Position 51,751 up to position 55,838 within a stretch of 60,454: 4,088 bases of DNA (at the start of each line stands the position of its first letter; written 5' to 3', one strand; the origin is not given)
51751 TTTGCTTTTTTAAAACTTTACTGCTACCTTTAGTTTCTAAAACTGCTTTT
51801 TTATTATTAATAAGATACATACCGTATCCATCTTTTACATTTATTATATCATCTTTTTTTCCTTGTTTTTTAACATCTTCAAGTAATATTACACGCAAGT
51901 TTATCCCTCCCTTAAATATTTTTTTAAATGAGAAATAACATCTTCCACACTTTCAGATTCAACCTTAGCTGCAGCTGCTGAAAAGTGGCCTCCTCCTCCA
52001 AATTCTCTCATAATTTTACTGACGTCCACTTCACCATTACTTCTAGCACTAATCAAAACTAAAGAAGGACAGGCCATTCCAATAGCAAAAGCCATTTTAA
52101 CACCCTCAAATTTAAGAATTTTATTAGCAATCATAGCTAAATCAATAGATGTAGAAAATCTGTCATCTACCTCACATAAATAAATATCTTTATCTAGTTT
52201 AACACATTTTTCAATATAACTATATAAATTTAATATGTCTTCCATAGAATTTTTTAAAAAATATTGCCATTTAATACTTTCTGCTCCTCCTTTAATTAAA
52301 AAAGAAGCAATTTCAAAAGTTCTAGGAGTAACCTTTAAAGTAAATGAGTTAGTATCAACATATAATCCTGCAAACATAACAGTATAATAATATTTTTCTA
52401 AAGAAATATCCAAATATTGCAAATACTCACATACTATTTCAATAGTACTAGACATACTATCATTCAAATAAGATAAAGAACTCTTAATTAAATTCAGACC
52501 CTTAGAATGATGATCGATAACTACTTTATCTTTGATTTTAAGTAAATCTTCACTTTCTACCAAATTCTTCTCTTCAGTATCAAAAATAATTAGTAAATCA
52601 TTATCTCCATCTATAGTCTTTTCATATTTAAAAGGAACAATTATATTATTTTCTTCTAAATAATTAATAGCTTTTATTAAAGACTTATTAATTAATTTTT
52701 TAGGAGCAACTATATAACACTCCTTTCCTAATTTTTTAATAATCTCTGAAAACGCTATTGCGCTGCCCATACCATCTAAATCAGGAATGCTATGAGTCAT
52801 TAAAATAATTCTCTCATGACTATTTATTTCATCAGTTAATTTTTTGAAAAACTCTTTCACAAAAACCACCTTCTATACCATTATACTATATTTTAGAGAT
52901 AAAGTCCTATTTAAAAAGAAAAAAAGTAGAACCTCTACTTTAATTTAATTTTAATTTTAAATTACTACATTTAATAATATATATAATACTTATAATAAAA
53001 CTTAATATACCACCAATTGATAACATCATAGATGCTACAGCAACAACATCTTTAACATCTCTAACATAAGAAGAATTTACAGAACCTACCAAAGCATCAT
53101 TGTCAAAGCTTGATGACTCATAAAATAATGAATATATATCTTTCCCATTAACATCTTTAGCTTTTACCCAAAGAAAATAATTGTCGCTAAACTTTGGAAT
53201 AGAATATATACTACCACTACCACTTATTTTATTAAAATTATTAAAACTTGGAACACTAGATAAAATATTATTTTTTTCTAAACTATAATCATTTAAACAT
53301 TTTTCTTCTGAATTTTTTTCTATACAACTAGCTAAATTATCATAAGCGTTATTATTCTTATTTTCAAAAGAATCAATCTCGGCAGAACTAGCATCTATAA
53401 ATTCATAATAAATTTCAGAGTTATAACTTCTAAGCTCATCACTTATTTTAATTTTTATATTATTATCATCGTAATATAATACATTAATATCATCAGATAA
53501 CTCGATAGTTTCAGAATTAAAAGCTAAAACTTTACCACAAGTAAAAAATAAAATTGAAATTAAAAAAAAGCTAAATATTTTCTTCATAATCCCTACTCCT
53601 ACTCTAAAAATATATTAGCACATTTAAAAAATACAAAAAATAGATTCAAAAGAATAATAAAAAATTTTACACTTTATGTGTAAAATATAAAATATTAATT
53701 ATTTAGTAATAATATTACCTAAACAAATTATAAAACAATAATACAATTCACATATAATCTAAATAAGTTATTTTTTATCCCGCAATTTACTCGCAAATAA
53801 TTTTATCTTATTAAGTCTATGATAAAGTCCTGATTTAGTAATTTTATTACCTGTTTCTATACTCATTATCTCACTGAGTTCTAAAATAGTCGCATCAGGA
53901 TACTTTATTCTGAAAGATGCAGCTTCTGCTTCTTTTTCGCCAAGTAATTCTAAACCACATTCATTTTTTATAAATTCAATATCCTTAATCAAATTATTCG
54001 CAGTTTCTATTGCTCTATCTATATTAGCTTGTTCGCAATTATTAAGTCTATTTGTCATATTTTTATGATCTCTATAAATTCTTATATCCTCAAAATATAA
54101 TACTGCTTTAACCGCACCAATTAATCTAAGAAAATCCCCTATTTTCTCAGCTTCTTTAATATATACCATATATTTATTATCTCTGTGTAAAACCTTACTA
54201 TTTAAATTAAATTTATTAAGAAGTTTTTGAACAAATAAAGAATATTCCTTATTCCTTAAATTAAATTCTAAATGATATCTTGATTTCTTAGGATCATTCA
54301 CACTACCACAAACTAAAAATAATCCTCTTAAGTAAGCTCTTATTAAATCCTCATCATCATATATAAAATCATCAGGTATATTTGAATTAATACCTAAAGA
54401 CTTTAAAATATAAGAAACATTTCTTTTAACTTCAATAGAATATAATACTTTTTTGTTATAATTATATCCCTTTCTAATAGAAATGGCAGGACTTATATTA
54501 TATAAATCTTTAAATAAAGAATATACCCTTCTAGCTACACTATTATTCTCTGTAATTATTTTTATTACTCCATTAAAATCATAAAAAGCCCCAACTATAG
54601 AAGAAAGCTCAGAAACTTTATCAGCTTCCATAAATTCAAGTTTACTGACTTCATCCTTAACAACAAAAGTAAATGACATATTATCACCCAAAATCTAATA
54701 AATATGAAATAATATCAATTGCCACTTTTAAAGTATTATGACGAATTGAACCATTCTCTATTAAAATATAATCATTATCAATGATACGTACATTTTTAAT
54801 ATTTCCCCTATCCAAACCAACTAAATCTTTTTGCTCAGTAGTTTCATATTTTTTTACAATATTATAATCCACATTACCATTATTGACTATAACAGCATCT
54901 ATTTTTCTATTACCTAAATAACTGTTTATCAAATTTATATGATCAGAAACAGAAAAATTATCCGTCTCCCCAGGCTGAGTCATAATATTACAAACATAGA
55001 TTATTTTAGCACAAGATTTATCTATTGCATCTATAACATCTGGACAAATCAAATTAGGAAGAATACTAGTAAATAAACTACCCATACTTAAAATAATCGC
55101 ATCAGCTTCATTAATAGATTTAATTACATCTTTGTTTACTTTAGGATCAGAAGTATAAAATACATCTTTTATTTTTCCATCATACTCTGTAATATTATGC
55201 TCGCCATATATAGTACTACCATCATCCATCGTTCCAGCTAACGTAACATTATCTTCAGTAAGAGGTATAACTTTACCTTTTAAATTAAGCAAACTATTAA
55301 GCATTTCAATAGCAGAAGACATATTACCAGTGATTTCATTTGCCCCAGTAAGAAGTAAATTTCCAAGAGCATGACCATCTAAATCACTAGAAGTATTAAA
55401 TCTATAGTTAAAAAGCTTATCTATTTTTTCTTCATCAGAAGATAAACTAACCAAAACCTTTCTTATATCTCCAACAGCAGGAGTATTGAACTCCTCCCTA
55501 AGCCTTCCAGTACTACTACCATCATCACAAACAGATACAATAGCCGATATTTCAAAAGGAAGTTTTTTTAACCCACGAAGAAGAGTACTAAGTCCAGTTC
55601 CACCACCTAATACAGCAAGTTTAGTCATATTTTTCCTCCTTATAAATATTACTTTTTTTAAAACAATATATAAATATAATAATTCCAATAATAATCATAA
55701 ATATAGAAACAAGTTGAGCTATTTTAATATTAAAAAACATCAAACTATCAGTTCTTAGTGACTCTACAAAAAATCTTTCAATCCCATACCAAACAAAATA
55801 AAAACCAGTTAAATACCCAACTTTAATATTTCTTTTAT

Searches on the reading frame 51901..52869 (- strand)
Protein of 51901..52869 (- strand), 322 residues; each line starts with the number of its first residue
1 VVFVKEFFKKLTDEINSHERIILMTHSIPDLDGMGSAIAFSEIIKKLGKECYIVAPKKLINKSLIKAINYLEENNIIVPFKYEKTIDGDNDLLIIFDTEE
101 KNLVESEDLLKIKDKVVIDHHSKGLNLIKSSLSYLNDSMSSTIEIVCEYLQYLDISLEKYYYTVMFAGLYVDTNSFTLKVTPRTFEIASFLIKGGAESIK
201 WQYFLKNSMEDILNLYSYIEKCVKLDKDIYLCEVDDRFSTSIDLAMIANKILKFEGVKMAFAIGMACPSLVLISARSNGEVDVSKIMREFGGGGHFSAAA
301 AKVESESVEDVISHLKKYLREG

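Call 63: search_protein_families(library=pfam, proteins=[window:51901-52869:-], max_evalue=0.001)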
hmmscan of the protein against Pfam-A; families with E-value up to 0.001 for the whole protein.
window:51901-52869:- (322 aa): 2 families
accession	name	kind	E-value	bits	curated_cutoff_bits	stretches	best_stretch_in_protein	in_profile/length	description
PF01368.27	DHH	-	9.7e-18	65.1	28.1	1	20-168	1-124/125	DHH family, N-terminal domain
PF02272.25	DHHA1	-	4.6e-12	46.7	25.9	1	242-321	16-102/102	DHHA1 domain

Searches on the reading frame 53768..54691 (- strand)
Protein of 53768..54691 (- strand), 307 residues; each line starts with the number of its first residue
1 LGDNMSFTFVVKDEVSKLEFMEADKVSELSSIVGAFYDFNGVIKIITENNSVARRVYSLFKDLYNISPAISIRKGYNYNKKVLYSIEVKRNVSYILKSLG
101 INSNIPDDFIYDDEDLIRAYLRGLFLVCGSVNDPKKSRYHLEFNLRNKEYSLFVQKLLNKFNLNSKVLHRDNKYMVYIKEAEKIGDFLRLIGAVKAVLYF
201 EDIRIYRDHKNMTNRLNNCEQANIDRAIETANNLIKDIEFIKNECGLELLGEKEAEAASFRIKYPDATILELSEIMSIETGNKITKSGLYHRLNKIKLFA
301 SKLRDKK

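Call 63: search_protein_families(library=pfam, proteins=[window:53768-54691:-], max_evalue=0.001)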
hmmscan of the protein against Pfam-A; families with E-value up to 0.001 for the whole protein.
window:53768-54691:- (307 aa): 4 families
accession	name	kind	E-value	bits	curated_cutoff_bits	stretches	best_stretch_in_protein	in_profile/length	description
PF14527.11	LAGLIDADG_WhiA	-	8.2e-31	106.4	23.2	1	118-209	2-92/93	WhiA LAGLIDADG-like domain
PF02650.20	HTH_WhiA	-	5e-23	81.8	27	1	214-298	2-82/84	WhiA C-terminal HTH domain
PF10298.14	WhiA_N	-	3.1e-16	59.7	23.4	1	42-101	26-85/86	WhiA N-terminal LAGLIDADG-like domain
PF14528.11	LAGLIDADG_3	-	7.3e-08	33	22.5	1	116-192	2-82/82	LAGLIDADG-like domain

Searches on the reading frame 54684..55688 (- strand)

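Call 63: search_protein_families(library=pfam, proteins=[window:54684-55688:-], max_evalue=0.001)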
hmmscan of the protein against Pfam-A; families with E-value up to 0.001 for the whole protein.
window:54684-55688:- (334 aa): 1 family
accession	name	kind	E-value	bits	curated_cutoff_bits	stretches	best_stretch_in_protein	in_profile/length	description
PF01933.23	CofD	-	6.7e-96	321.3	30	1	26-304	3-286/290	2-phospho-L-lactate transferase CofD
